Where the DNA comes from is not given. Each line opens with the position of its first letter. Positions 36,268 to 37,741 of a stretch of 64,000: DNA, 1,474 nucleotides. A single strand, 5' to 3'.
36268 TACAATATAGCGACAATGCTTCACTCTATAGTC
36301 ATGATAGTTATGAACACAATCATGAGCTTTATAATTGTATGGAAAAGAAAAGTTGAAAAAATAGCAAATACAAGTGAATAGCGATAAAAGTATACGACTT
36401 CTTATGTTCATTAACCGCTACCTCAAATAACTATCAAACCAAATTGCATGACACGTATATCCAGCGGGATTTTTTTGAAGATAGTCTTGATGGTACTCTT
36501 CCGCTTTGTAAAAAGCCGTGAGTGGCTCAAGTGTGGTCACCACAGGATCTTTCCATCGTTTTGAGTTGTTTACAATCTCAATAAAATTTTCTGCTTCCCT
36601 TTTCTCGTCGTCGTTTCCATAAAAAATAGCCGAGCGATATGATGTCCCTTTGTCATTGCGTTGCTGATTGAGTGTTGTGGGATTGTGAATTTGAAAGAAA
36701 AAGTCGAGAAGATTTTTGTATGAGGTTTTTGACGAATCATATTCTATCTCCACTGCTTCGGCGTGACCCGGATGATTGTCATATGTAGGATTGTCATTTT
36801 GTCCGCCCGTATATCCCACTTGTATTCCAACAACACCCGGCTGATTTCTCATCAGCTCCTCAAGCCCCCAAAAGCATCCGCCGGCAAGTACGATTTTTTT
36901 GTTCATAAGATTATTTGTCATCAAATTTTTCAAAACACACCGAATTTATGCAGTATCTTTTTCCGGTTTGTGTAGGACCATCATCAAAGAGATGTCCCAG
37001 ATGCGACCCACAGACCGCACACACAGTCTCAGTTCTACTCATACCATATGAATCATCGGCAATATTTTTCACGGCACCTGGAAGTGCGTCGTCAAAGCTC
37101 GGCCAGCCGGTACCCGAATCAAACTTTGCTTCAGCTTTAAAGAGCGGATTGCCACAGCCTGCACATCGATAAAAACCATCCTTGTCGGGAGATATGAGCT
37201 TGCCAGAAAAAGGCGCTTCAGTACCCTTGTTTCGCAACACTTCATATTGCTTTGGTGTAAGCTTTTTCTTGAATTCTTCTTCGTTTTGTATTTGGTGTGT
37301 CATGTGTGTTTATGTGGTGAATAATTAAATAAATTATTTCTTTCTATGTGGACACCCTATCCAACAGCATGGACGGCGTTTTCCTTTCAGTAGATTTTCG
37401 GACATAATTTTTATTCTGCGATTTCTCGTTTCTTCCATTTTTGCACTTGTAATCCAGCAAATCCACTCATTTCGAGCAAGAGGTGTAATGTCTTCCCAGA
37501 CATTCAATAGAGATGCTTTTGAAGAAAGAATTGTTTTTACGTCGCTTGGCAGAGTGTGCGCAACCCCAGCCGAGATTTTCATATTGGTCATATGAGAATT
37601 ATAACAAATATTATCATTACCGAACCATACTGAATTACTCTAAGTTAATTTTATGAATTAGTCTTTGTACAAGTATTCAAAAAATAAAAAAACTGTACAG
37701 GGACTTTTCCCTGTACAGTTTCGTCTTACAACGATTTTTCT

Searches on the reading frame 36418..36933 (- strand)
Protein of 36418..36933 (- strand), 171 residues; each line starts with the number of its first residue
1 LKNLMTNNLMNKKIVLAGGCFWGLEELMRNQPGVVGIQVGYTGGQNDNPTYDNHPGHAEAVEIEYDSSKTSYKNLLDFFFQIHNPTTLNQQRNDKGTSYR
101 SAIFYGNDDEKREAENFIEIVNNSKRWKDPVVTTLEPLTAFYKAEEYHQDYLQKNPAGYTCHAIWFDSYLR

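Call 18: search_protein_families(library=pfam, proteins=[window:36418-36933:-], max_evalue=0.01)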
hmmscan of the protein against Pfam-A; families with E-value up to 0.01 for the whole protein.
window:36418-36933:- (171 aa): 1 family
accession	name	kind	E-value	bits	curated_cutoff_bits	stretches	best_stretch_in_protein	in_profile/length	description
PF01625.27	PMSR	-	7.1e-59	198.9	23.7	1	13-160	1-152/153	Peptide methionine sulfoxide reductase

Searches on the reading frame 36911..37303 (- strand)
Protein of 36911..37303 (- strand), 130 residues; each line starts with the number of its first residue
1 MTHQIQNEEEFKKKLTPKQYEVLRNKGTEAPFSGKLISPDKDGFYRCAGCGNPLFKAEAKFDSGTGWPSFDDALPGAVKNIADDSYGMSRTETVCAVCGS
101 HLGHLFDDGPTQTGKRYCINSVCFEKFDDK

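Call 18: search_protein_families(library=pfam, proteins=[window:36911-37303:-], max_evalue=0.01)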
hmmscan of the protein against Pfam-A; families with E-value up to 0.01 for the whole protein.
window:36911-37303:- (130 aa): 2 families
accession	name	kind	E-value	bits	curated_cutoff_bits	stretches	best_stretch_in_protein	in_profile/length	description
PF01641.26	SelR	-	1.3e-46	157.8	24.9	1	15-125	1-113/116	SelR domain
PF24046.1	At4g08330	-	0.0024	18.3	27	0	89-114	75-100/129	At4g08330 beta-tent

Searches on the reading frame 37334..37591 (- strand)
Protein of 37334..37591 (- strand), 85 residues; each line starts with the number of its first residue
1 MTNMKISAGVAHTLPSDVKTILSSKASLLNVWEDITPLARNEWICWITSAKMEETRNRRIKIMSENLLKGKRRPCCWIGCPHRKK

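Call 18: search_protein_families(library=pfam, proteins=[window:37334-37591:-], max_evalue=0.01)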
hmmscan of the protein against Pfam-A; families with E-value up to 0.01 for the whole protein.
window:37334-37591:- (85 aa): 1 family
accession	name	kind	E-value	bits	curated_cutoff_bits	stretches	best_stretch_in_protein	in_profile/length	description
PF13376.11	OmdA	-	9.5e-15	54.7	25.6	1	13-70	3-60/60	Bacteriocin-protection, YdeI or OmpD-Associated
